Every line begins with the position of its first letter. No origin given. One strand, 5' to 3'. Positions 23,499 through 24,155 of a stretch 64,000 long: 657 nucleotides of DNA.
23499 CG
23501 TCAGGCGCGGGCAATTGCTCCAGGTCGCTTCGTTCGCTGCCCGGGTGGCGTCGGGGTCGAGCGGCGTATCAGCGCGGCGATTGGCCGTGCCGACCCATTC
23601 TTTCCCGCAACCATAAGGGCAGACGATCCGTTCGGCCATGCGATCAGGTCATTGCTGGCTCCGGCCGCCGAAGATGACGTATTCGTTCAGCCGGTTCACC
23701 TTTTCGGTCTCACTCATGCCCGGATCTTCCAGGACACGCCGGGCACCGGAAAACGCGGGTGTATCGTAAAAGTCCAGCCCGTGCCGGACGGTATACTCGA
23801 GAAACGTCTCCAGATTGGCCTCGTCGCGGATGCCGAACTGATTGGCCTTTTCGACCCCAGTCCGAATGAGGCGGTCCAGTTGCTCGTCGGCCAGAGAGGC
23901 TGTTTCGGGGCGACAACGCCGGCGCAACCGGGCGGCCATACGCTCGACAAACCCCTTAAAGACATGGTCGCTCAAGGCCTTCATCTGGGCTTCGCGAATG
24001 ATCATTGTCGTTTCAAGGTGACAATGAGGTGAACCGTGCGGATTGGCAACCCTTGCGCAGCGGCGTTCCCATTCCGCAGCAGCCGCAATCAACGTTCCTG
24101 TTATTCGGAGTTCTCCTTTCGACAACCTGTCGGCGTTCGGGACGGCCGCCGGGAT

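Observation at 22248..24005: Two-gene cassette: small helical protein followed by a DUF3289-like putative toxin with unusual N-terminal domains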

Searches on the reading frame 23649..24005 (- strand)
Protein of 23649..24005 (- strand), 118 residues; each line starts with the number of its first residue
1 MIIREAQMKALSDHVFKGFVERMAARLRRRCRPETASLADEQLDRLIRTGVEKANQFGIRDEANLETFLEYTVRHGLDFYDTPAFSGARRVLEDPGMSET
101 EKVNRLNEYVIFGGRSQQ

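Call 3: search_protein_families(library=pfam, proteins=[window:23649-24005:-], max_evalue=1)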
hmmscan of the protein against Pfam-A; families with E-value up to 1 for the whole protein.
window:23649-24005:- (118 aa): 1 family
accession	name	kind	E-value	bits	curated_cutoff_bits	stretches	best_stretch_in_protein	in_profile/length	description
PF13683.12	rve_3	-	0.22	11.7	26.5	1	17-47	16-46/67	Integrase core domain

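Call 4: search_protein_families(library=ncbifam, proteins=[window:23649-24005:-], max_evalue=1)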
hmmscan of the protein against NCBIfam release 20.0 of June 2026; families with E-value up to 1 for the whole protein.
window:23649-24005:- (118 aa): 0 families

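Call 5: search_protein_families(library=padloc, proteins=[window:23649-24005:-], max_evalue=1)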
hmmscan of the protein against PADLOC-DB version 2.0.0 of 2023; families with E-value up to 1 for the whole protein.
window:23649-24005:- (118 aa): 0 families

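Call 7: find_homologous_proteins(query=window:23649-24005:-)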
Query window:23649-24005:- (118 aa): 1 proteins with E <= 0.001 among 15 candidates.
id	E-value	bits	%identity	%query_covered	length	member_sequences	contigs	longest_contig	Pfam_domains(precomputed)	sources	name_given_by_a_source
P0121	4.2e-71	254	100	100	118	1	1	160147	-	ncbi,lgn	ncbi:MAG: hypothetical protein U1G07_05125 [Verrucomicrobiota bacterium]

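Call 35: search_protein_representatives(protein=window:23649-24005:-)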
Query: 118 residues. Proteins with E-value up to 0.001 (for the whole library): 1157; up to 1e-10: 60; up to 1e-30: 1. The best 150 are listed.
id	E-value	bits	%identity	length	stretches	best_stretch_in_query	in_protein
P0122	4.6e-32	126.3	59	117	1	1-112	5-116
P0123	1.2e-22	96.1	29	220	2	1-109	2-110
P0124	1.7e-22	95.6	42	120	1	1-115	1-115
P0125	3.8e-22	94.4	43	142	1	1-113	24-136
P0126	3.6e-21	91.3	42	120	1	1-112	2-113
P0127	3.7e-21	91.2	43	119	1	1-115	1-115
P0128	5.6e-21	90.7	41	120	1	1-113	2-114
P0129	6.9e-21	90.4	63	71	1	45-112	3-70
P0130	7.8e-20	87.0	42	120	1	2-114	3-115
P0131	5.4e-18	81.1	38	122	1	1-113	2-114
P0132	2.9e-17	78.7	43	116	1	3-113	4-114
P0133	3.5e-17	78.5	37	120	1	2-112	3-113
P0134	4.6e-17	78.1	39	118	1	1-114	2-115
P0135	1.0e-16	77.0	39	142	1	2-113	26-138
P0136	5.5e-16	74.6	41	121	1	2-115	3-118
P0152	7.5e-13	64.5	37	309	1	2-112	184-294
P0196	3.1e-10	56.1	34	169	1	1-115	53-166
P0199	4.0e-10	55.8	32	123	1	1-104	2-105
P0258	5.7e-09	52.0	35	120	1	1-107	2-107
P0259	5.8e-09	52.0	32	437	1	2-111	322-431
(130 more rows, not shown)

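Call 37: search_protein_families(library=pfam, alignment_id=A2, max_evalue=0.1)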
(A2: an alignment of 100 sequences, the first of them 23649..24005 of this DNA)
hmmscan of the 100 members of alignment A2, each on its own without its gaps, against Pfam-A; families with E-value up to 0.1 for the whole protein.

A. member 1, window:23649-24005:- (118 aa): 0 families

B. families by the number of members that match (of 100 scanned): 24 families
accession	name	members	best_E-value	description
PF24962.1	DUF7767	2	0.022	Domain of unknown function (DUF7767)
PF18592.6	Tho1_MOS11_C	2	0.023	Tho1/MOS11 C-terminal domain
PF14183.11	YwpF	1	0.01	YwpF-like protein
PF19416.4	Astro_VPg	1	0.01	Astrovirus VPg protein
PF25786.1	HEAT_GCN1_C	1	0.012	GCN1-like, C-terminal HEAT repeats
PF10765.14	Phage_P22_NinX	1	0.021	Bacteriophage P22, NinX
PF06810.17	Phage_scaffold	1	0.022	Phage capsid assembly scaffolding protein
PF13683.12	rve_3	1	0.025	Integrase core domain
PF25209.1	Phage_capsid_4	1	0.027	Phage capsid protein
PF07720.18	TPR_3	1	0.029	Tetratricopeptide repeat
PF25200.1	DUF7833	1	0.029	Family of unknown function (DUF7833)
PF22233.2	PhyR_sigma-like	1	0.031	Response regulator PhyR, sigma-like domain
PF01624.25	MutS_I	1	0.031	MutS domain I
PF25744.1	T4_Y13H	1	0.033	Bacteriophage T4 Y13H protein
PF19965.4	VMAP-M2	1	0.043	vWA-MoxR associated protein middle region (VMAP-M) 2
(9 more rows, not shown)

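Call 38: search_solved_structures(query=A2, max_evalue=10, show_alignments=2)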
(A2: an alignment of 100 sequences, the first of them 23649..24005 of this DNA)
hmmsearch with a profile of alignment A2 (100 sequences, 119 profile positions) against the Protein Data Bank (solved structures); distinct sequences matched with E-value up to 10: 9.
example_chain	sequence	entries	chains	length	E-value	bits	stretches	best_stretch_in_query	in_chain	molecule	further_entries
2xny_M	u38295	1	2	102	0.023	18.1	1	68-115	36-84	M PROTEIN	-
7bjg_A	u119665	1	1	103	0.091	16.2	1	80-111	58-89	SD21996p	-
7bbl_D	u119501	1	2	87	0.25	14.8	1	13-70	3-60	Gem-associated protein 7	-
1y96_B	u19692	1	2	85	0.38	14.2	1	14-70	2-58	Gem-associated protein 7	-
7dgu_A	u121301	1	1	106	0.52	13.7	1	17-57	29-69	de novo designed protein H4A1R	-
2lc5_A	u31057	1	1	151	0.64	13.4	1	65-96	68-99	Calmodulin, putative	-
8vxi_A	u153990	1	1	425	0.82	13.1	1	1-45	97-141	CYP125MRCA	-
2n29_A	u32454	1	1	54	0.88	13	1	39-78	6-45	Protein Vpu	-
8vxg_A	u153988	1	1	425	0.95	12.9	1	1-45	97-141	CYP125MRCA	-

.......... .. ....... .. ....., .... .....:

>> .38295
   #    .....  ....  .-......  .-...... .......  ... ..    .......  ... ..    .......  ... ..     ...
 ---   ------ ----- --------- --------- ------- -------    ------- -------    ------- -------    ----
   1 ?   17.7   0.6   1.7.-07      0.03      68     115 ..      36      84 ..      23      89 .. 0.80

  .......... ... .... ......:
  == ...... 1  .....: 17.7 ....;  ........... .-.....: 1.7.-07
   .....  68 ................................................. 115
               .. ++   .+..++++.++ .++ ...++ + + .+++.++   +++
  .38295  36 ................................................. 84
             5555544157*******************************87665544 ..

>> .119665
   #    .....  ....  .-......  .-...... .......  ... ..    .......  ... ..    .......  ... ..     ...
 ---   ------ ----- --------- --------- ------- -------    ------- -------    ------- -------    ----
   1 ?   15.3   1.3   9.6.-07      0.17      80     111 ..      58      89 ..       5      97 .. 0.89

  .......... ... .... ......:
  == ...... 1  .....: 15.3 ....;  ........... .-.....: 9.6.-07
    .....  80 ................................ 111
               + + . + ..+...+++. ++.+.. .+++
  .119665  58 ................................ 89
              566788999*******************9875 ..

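Call 43: find_related_loci(query=A4, collection=genome_contigs, flank=7000)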
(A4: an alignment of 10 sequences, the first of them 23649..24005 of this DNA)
Query A4 (118 aa) in genome_contigs; peptide patterns used: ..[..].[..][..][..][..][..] (x = any residue, [..] = any of these).
85 stretches matched a pattern; 1 encode a relative of the query (tblastn E <= 1e-3); 1 distinct loci.
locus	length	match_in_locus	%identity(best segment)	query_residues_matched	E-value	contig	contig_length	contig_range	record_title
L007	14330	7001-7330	37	3-112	8e-21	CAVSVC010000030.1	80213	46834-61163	MAG: uncultured delta proteobacterium isolate MFD02809.bin.2.45 genome assembly, contig: contig_192703, whole genome sho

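Call 45: search_protein_families(library=pfam, proteins=[L007:4137-5543:+, L007:5534-5875:+, L007:5872-6225:+, L007:6422-6769:+, L007:7347-8879:+, L007:8876-9451:+, L007:10616-12958:+, L007:3338-4099:+], max_evalue=0.01)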
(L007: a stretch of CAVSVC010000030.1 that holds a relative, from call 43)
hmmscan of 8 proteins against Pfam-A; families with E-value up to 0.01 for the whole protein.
L007:4137-5543:+ (468 aa): 2 families
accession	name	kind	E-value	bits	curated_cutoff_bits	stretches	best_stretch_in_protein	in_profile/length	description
PF05954.17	Phage_GPD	-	6.7e-97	324.8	30.1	1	30-341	2-303/305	Phage tail baseplate hub (GPD)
PF04717.18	Phage_base_V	-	0.00046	20.9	23.8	1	397-441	11-51/75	Type VI secretion system/phage-baseplate injector OB domain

L007:5534-5875:+ (113 aa): 2 families
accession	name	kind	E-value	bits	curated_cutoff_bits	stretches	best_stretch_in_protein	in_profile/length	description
PF22178.3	Gp5_trimer_C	-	2.3e-33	115.1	30.9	1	19-112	3-96/112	Bacteriophage T4 gp5 C-terminal trimerisation domain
PF06715.18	Gp5_C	-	0.00018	21.8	20.4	0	84-100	3-19/24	Gp5 C-terminal repeat (3 copies)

L007:5872-6225:+ (117 aa): 0 families

L007:6422-6769:+ (115 aa): 1 family
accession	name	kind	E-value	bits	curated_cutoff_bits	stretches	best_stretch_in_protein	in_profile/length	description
PF13503.11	DUF4123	-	8e-11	42.6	25.8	1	26-111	1-84/119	Domain of unknown function (DUF4123)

L007:7347-8879:+ (510 aa): 1 family
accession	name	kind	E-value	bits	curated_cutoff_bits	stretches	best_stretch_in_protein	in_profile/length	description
PF01421.25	Reprolysin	-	0.00032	21.2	20.8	1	430-491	129-185/200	Reprolysin (M12B) family zinc metalloprotease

L007:8876-9451:+ (191 aa): 0 families

L007:10616-12958:+ (780 aa): 2 families
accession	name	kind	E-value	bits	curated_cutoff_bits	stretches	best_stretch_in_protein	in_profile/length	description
PF01471.23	PG_binding_1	-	6.8e-05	23.4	23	0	654-697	3-44/57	Putative peptidoglycan binding domain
PF13529.12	Peptidase_C39_2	-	0.00015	22.8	24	0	228-256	11-31/143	Peptidase_C39 like family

L007:3338-4099:+ (253 aa): 0 families

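Call 46: search_protein_families(library=ncbifam, alignment_id=A2, max_evalue=0.1)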
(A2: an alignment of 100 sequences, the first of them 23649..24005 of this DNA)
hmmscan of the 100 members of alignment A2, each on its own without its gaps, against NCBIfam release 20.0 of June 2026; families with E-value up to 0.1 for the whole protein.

A. member 1, window:23649-24005:- (118 aa): 0 families

B. families by the number of members that match (of 100 scanned): 22 families
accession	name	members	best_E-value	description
TIGR01488.1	HAD-SF-IB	1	0.0032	HAD-IB family phosphatase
NF009324.0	PRK12679.1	1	0.0042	HTH-type transcriptional regulator Cbl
NF009775.0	PRK13272.1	1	0.0058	alpha,alpha-trehalase TreA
NF005047.0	PRK06460.1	1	0.0059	hypothetical protein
NF051457.1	acryl_TF_AcuR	1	0.0063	acrylate utilization transcriptional regulator AcuR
NF050799.1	TA_anti_VapB_Sulfo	1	0.011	type II toxin-antitoxin system VapB family antitoxin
TIGR01018.1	uS4_arch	1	0.012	30S ribosomal protein S4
NF008464.0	PRK11352.1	1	0.015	formaldehyde-responsive transcriptional repressor FrmR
NF012136.0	SecA2_Lm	1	0.019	accessory Sec system translocase SecA2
NF038399.1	NH_RiPP_Os17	1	0.03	Os1348 family NHLP clan protein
NF047832.1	caspase_w_EACC1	1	0.03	caspase, EACC1-associated type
NF008236.0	PRK11007.1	1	0.03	PTS trehalose transporter subunit IIBC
TIGR02479.1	FliA_WhiG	1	0.032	FliA/WhiG family RNA polymerase sigma factor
NF008971.0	PRK12319.1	1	0.035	acetyl-CoA carboxylase carboxyl transferase subunit alpha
NF003405.0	PRK04758.1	1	0.035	hypothetical protein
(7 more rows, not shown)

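Call 47: find_related_loci(query=A4, collection=metagenome_contigs, flank=7000)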
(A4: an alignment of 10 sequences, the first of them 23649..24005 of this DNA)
Query A4 (118 aa) in metagenome_contigs; peptide patterns used: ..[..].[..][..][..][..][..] (x = any residue, [..] = any of these).
111 stretches matched a pattern; 1 encode a relative of the query (tblastn E <= 1e-3); 1 distinct loci.
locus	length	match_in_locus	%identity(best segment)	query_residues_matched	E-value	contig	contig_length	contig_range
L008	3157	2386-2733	41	1-116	2e-31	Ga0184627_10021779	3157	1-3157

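Call 48: find_homologous_proteins(query=A2, max_evalue=0.00001)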
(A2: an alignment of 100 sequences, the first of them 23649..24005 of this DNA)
Query A2 (100 sequences) (118 aa, profile of the alignment): 13 proteins with E <= 0.00001 among 1868 candidates.
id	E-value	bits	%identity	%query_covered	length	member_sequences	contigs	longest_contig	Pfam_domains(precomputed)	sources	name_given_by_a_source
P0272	5.5e-44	167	30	77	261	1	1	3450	-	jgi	jgi:hypothetical protein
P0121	1.3e-39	153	100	100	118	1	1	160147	-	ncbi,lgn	ncbi:MAG: hypothetical protein U1G07_05125 [Verrucomicrobiota bacterium]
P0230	1.6e-32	130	29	92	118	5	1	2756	-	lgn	-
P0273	1.0e-30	124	32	90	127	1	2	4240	-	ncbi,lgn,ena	-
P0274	4.9e-30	122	32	92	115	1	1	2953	-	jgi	jgi:hypothetical protein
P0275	5.4e-30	122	33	90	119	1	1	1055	-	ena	-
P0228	7.3e-29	118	28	95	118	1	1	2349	-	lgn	-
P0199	1.2e-25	108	32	88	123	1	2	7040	-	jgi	jgi:hypothetical protein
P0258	9.9e-23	98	35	90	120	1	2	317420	-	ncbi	ncbi:MAG: hypothetical protein ACRBN8_29200 [Nannocystales bacterium]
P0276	3.6e-18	84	27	74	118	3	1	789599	-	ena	-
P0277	1.1e-17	82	25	75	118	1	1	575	-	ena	-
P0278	1.1e-16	79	27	47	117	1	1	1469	-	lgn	-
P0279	5.4e-14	70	-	-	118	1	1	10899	-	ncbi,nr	ncbi:MAG: hypothetical protein LGR52_15950 [Candidatus Thiosymbion ectosymbiont of Robbea hypermnest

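Call 49: find_encoding_contigs(protein=P0258, flank=9000, max_places=1)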
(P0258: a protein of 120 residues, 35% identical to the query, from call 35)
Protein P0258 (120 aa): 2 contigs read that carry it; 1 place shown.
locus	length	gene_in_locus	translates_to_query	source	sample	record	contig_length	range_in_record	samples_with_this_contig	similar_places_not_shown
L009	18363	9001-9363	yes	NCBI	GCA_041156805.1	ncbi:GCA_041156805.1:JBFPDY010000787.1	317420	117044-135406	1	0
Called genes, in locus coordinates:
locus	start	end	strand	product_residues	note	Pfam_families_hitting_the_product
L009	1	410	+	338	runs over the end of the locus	-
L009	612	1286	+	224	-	-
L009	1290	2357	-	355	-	-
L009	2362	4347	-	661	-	PF14522:Cytochrome_C7 (faint), PF14537:Cytochrom_c3_2 (faint), PF22113:Mtrc-MtrF_II-IV_dom (faint)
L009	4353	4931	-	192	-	-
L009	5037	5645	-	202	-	-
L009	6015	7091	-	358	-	PF01112:Asparaginase_2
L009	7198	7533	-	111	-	-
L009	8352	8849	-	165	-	-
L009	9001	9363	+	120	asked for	-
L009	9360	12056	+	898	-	PF03068:PAD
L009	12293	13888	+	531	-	PF16655:PhoD_N (weak), PF09423:PhoD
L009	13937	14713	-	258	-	-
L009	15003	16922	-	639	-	PF00005:ABC_tran, PF02463:SMC_N (faint), PF13304:AAA_21 (faint), PF13401:AAA_22 (faint), PF12848:ABC_tran_Xtn (weak), PF00005:ABC_tran, PF16326:ABC_tran_CTD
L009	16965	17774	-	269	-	PF00005:ABC_tran, PF02463:SMC_N (faint), PF13304:AAA_21 (faint)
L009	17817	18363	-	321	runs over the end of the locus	-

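Call 50: find_encoding_contigs(protein=P0279, flank=9000, max_places=1)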
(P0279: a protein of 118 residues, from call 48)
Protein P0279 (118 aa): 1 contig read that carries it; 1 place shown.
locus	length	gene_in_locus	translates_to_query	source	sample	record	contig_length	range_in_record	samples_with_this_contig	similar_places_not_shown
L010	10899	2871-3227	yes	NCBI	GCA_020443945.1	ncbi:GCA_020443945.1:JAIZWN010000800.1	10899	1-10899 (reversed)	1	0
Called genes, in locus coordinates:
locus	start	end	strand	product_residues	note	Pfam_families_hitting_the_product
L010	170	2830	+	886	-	PF00330:Aconitase, PF00694:Aconitase_C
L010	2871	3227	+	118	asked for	-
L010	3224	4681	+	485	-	-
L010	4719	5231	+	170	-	-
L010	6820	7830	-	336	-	PF00140:Sigma70_r1_2, PF04542:Sigma70_r2, PF04539:Sigma70_r3, PF04545:Sigma70_r4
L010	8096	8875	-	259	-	PF01476:LysM, PF01551:Peptidase_M23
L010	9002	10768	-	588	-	PF00498:FHA, PF20232:T6SS_FHA_C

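Call 51: find_encoding_contigs(protein=P0199, flank=7000, max_places=2)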
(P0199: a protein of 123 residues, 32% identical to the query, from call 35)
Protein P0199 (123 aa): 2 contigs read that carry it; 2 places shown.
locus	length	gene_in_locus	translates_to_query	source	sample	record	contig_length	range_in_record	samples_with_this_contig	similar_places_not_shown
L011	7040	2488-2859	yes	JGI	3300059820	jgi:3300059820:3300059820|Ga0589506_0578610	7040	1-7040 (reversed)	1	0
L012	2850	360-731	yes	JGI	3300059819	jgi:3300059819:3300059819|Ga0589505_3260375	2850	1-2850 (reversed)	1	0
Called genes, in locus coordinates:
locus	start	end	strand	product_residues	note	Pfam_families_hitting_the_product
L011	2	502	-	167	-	?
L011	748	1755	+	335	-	-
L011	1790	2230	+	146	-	-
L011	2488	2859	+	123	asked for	-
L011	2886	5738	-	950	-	-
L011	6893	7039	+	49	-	?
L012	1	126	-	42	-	?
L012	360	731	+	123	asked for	-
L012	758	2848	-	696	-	?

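Call 64: search_protein_families(library=pfam, proteins=[P0152, P0259, P0196, L009:9360-12056:+, L010:3224-4681:+, L008:24-1001:+, L011:2886-5738:-], max_evalue=0.01)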
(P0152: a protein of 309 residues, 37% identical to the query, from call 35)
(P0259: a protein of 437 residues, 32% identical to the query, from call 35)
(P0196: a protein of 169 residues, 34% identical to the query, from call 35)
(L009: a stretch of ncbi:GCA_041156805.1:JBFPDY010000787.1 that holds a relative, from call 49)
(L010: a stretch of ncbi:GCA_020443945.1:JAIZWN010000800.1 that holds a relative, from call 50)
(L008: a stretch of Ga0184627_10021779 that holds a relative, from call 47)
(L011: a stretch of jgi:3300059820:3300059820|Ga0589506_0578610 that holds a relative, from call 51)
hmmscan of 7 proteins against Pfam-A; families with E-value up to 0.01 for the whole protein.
P0152 (309 aa): 1 family
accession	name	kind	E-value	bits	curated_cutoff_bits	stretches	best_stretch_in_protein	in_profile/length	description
PF13503.11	DUF4123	-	4e-24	85.5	25.8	1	21-142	1-117/119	Domain of unknown function (DUF4123)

P0259 (437 aa): 3 families
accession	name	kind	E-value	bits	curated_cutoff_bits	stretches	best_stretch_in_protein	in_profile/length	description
PF13503.11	DUF4123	-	4.3e-33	114.5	25.8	1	138-256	1-118/119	Domain of unknown function (DUF4123)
PF16697.10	Yop-YscD_cpl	-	2.1e-09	37.9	33.2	1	9-97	4-92/94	Inner membrane component of T3SS, cytoplasmic domain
PF00498.31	FHA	-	1.6e-08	35.3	20.7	1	27-89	3-67/67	FHA domain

P0196 (169 aa): 0 families

L009:9360-12056:+ (898 aa): 2 families
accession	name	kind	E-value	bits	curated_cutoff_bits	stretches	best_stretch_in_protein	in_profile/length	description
PF03068.20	PAD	-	2.8e-54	185.1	25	2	272-582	4-276/395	Protein-arginine deiminase (PAD)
PF08527.15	PAD_M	-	0.00046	20.3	24.8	1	125-161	7-43/159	Protein-arginine deiminase (PAD) middle domain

L010:3224-4681:+ (485 aa): 1 family
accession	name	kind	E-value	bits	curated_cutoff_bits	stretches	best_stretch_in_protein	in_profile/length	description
PF11692.13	DUF3289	-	0.0035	17.3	25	1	357-474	161-264/272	Protein of unknown function (DUF3289)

L008:24-1001:+ (325 aa): 0 families

L011:2886-5738:- (950 aa): 0 families

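Call 67: predict_structure(alignment_id=A5)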
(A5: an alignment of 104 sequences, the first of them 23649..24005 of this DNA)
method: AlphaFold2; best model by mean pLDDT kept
length: 118 residues; sequences in the alignment: 104
mean_pLDDT: 88.9   pTM: 0.79
mean pLDDT of the five models: 88.9, 86.8, 85.4, 85.4, 85.0
residues with pLDDT >= 90: 89; 70-90: 12; 50-70: 15; < 50: 2
segments of 3 or more residues with pLDDT < 50: none
pLDDT, mean of each block of 10 residues (from residue 1): 57 89 96 95 96 95 96 94 91 96 93 65
secondary structure, 60 per line:
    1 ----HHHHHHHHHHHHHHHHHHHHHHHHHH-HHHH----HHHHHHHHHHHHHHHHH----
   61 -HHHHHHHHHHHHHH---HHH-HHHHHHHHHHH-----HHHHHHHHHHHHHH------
elements in order: H5-30 H32-35 H40-56 H62-75 H83-93 H99-112

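Call 70: fold_search(model_id=the predicted structure, library=pdb)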
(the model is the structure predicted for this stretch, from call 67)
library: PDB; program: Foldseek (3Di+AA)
matches with E <= 10: 113; with E <= 0.001: 0
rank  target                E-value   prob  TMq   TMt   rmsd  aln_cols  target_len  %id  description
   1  9r8g_B                5.7e-02  1.00  0.72  0.32   2.7       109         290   15  Pseudomonas putida Pore-Forming Toxin Tke5 in complex with its cognate Type VI adaptor protein Tap3 (released 2026-01-14)
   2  2wb7_A                1.4e+00  0.12  0.23  0.07  15.4       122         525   13  pT26-6p (released 2009-03-03)
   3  9i7s_K                2.5e+00  0.15  0.27  0.25  11.6       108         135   14  CryoEM structure of the Chaetomium thermophilum TOM holo complex at 3.2 angstrom resolution (pALDH treated) (released 2025-07-09)
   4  4nsr_A                3.3e+00  0.10  0.26  0.31  10.7        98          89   12  Crystal structure of the Immunity protein (released 2014-04-16)
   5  5h6i_B                3.5e+00  0.13  0.30  0.21   8.1       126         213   12  Crystal Structure of GBS CAMP Factor (released 2017-11-22)
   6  4ado_A                3.6e+00  0.13  0.25  0.17   8.0        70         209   13  Fusidic acid resistance protein FusB (released 2012-03-07)
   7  2bl2_A                4.0e+00  0.03  0.17  0.14  17.9       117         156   12  The membrane rotor of the V-type ATPase from Enterococcus hirae (released 2005-04-05)
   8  8xf1                  4.2e+00  0.06  0.24  0.17  15.7       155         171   15  Crystal structure of the dissociated C-phycocyanin beta-chain from Thermoleptolyngbya sp. O-77 (released 2024-05-22)
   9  6tjz_B                4.5e+00  0.10  0.30  0.15  10.2       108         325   18  Crystal structure of the SVS_A2 protein (W156Y mutant) from ancestral sequence reconstruction at 2.4 A resolution (released 2020-12-09)
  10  1l53                  4.7e+00  0.10  0.30  0.24   5.6        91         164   11  STRUCTURAL AND THERMODYNAMIC ANALYSIS OF THE PACKING OF TWO ALPHA-HELICES IN BACTERIOPHAGE T4 LYSOZYME (released 1991-10-15)
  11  6thu_A                4.9e+00  0.10  0.30  0.14   9.3       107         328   18  Crystal structure of the SVS_A2 protein (A224I mutant) from ancestral sequence reconstruction at 2.6 A resolution (released 2020-12-02)
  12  258l                  4.9e+00  0.09  0.29  0.23   5.6        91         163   11  AN ADAPTABLE METAL-BINDING SITE ENGINEERED INTO T4 LYSOZYME (released 2000-09-11)
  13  9ghe_V                5.2e+00  0.10  0.25  0.17   7.9        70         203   13  Staphylococcus aureus FusB bound to the small subunit of the Escherichia coli 70S ribosome (FusB-70S:SSU) (released 2025-03-26)
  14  4daj_D                5.2e+00  0.09  0.31  0.12   5.4        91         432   11  Structure of the M3 Muscarinic Acetylcholine Receptor (released 2012-02-22)
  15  5i14_A                5.5e+00  0.12  0.38  0.38   5.1       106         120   10  Truncated and mutated T4 lysozyme (released 2016-02-17)
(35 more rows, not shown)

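Call 77: search_protein_families(library=pfam, proteins=[L010:4719-5231:+], max_evalue=0.05)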
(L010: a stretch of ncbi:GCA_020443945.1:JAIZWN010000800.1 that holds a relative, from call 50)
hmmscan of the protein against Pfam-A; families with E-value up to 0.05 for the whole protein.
L010:4719-5231:+ (170 aa): 0 families

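Call 88: search_dna_similar(query=window:23649-24005:-, collection=plasmids, mode=protein, max_rows=15, max_evalue=0.001)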
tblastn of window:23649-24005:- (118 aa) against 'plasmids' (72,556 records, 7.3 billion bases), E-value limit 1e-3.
No match.
